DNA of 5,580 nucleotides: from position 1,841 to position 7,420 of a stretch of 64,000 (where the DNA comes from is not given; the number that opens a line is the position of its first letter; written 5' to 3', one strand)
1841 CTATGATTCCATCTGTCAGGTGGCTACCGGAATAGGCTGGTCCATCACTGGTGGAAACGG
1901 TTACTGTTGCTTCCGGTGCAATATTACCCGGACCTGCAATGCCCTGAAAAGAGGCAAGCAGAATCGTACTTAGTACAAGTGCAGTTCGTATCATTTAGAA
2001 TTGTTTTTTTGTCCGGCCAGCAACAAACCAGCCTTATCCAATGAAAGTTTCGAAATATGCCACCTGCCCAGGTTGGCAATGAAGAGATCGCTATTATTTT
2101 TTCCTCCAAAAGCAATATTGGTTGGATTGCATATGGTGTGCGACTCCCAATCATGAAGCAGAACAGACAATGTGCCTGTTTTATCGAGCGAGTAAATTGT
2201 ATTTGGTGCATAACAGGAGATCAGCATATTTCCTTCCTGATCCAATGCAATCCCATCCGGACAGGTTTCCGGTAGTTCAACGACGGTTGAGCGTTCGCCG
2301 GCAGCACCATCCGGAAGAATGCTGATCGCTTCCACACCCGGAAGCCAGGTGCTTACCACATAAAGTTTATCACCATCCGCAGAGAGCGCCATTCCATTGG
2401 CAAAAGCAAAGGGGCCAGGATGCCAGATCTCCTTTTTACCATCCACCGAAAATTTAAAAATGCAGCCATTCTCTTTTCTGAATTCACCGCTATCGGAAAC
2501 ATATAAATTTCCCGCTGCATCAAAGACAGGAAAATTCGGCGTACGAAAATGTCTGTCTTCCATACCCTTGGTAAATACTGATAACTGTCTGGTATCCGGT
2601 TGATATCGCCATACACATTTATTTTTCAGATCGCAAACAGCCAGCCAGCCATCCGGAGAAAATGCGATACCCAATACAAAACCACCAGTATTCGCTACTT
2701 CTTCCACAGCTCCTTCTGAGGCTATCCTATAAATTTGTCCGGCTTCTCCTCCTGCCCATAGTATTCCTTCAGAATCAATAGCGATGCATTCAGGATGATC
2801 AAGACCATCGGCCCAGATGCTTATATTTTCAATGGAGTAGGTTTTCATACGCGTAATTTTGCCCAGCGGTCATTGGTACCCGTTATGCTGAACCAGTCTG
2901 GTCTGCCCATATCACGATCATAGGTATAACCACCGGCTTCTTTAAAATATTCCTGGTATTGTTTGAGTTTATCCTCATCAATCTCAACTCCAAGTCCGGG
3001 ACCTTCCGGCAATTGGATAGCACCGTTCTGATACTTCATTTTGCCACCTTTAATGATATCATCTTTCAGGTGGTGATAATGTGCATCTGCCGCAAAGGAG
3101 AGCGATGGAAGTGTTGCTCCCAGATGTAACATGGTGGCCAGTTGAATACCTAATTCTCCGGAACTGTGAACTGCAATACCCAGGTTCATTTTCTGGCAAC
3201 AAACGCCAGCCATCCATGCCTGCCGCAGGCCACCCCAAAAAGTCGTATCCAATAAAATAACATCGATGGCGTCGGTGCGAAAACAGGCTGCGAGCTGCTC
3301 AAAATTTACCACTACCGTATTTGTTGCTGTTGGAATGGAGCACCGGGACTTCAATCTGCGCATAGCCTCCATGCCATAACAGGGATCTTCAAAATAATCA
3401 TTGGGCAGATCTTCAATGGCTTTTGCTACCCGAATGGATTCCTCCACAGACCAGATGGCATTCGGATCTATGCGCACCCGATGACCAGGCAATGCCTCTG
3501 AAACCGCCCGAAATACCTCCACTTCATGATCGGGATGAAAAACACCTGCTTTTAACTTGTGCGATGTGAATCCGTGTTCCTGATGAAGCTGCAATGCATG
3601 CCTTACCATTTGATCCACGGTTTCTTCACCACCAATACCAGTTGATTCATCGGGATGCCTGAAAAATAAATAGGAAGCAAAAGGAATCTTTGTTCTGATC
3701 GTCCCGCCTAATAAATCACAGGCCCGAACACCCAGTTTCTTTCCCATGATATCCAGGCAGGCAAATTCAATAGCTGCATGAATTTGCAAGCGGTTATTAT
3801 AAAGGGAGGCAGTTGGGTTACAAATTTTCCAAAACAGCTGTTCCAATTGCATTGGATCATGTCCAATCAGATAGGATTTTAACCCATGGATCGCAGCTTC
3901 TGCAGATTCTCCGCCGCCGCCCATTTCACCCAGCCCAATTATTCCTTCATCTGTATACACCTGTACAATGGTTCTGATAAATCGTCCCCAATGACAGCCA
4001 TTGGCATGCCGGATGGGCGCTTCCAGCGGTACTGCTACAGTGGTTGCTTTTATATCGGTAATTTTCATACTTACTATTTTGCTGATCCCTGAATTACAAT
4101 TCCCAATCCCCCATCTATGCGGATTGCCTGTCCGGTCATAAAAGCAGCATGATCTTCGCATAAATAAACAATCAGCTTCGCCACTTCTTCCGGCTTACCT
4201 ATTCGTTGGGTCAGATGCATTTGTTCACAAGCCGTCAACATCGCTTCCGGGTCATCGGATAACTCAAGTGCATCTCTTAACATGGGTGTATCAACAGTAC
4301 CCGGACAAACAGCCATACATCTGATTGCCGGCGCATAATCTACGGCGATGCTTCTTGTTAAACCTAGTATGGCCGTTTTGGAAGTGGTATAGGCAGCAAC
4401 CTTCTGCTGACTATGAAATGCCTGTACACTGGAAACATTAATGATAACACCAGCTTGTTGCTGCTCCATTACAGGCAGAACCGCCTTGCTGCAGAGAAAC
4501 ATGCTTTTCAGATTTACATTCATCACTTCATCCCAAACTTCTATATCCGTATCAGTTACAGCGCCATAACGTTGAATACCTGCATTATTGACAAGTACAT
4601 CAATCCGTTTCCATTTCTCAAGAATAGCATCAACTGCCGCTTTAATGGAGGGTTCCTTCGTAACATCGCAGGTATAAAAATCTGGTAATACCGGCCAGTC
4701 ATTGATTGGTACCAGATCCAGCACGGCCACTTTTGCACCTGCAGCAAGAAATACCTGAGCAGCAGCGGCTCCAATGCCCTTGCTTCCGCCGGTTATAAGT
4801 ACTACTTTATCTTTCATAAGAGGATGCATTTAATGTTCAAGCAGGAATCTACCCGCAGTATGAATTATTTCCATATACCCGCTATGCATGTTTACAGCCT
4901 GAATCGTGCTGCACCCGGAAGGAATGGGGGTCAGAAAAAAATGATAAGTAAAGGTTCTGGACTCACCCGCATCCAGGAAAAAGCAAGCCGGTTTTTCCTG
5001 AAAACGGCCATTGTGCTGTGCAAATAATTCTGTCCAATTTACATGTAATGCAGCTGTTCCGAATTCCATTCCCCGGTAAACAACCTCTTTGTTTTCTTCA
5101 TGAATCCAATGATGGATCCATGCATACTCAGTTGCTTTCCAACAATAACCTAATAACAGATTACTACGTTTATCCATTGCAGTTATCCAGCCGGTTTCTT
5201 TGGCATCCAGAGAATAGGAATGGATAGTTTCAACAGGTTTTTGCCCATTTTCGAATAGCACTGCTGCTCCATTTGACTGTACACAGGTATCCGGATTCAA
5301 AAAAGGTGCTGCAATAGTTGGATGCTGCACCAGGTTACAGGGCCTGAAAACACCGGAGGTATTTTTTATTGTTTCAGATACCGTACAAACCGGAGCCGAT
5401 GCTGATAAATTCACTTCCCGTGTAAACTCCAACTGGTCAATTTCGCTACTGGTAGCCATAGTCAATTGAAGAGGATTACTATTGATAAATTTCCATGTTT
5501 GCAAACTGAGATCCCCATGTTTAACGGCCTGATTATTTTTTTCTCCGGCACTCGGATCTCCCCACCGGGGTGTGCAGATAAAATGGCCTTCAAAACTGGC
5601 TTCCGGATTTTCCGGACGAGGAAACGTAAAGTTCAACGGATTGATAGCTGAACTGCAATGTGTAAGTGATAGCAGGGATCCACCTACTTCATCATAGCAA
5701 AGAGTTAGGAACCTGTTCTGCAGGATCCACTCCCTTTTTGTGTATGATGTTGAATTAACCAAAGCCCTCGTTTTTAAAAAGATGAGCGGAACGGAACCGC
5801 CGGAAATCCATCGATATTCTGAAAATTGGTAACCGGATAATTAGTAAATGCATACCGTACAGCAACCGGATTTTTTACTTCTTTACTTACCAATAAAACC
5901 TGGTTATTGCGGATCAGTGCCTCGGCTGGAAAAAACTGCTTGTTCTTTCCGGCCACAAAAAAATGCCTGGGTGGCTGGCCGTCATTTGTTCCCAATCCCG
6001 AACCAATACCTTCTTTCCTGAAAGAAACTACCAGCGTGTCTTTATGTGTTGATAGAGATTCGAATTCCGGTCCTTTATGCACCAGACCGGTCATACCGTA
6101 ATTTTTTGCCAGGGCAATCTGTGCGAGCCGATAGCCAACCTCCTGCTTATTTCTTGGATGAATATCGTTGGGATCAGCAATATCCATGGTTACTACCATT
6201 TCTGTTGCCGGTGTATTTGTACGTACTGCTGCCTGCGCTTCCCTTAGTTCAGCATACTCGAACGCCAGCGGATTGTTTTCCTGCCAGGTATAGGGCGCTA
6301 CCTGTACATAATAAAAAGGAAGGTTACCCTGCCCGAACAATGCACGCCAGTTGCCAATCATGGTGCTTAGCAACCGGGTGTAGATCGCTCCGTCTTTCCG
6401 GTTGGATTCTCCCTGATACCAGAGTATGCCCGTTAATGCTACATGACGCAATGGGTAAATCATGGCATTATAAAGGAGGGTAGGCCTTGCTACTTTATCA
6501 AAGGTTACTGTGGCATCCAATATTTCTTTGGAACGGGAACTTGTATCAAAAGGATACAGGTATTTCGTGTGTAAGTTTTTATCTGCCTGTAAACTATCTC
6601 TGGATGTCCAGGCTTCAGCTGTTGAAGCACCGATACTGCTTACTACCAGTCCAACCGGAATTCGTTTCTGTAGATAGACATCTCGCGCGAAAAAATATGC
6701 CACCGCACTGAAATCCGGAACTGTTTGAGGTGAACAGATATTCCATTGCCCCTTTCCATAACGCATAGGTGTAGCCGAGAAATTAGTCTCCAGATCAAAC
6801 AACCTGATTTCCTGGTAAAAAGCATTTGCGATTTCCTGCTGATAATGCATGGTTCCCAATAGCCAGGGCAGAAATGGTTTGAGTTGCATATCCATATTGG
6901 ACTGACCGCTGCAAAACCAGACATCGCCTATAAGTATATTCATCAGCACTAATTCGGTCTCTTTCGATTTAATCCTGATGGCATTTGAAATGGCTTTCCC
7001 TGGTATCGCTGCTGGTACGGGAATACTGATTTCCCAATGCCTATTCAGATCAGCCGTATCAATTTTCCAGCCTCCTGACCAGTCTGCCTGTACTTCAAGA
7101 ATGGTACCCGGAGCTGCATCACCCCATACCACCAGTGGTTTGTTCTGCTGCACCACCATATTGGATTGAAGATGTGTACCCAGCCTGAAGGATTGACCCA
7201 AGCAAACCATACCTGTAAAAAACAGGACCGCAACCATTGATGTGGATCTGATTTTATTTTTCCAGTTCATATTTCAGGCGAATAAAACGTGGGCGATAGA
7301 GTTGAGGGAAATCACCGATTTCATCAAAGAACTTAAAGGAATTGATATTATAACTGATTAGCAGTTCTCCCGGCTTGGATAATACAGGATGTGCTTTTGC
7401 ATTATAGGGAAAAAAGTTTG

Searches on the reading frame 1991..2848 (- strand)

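Call 86: search_protein_families(library=pfam, proteins=[window:1991-2848:-], max_evalue=0.0001)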
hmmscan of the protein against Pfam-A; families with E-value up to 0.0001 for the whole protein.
window:1991-2848:- (285 aa): 3 families
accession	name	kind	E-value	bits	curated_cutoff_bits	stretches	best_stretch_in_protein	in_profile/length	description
PF08450.18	SGL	-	8.9e-27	94.7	26.3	1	20-258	3-243/246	SMP-30/Gluconolactonase/LRE-like region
PF01436.27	NHL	-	3.8e-10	39.7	20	0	60-82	6-28/28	NHL repeat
PF20067.5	SSL_N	-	3.8e-06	27.1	18.9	0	15-42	19-46/46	Strictosidine synthase-like, N-terminal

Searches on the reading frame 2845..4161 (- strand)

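Call 86: search_protein_families(library=pfam, proteins=[window:2845-4161:-], max_evalue=0.0001)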
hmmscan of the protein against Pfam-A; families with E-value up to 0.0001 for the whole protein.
window:2845-4161:- (438 aa): 2 families
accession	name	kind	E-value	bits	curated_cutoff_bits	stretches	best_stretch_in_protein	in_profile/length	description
PF13378.12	MR_MLE_C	-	1.6e-51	175.6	29.4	1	184-398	1-219/219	Enolase C-terminal domain-like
PF02746.21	MR_MLE_N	-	4.9e-10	40.1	22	1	38-152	5-117/117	Mandelate racemase / muconate lactonizing enzyme, N-terminal domain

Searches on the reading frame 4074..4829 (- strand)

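Call 86: search_protein_families(library=pfam, proteins=[window:4074-4829:-], max_evalue=0.0001)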
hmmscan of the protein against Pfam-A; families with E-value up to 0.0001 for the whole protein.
window:4074-4829:- (251 aa): 4 families
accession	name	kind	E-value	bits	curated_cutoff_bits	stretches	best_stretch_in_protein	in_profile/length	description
PF13561.12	adh_short_C2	-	1.5e-60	205.1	27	1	17-242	6-235/236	Enoyl-(Acyl carrier protein) reductase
PF00106.31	adh_short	-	8.3e-53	179.2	26.6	1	8-186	1-189/195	short chain dehydrogenase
PF23441.1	SDR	-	1.3e-10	41.6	27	1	53-242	67-255/258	SDR-like rossmann domain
PF08659.16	KR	-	2.3e-08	34.6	22.6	1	51-158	57-160/180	KR domain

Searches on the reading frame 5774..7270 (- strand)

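Call 86: search_protein_families(library=pfam, proteins=[window:5774-7270:-], max_evalue=0.0001)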
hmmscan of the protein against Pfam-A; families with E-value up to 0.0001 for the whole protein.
window:5774-7270:- (498 aa): 1 family
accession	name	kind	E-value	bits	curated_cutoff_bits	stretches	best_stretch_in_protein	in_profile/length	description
PF03629.24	SASA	-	1e-17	65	24.8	1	116-386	3-224/226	Carbohydrate esterase, sialic acid-specific acetylesterase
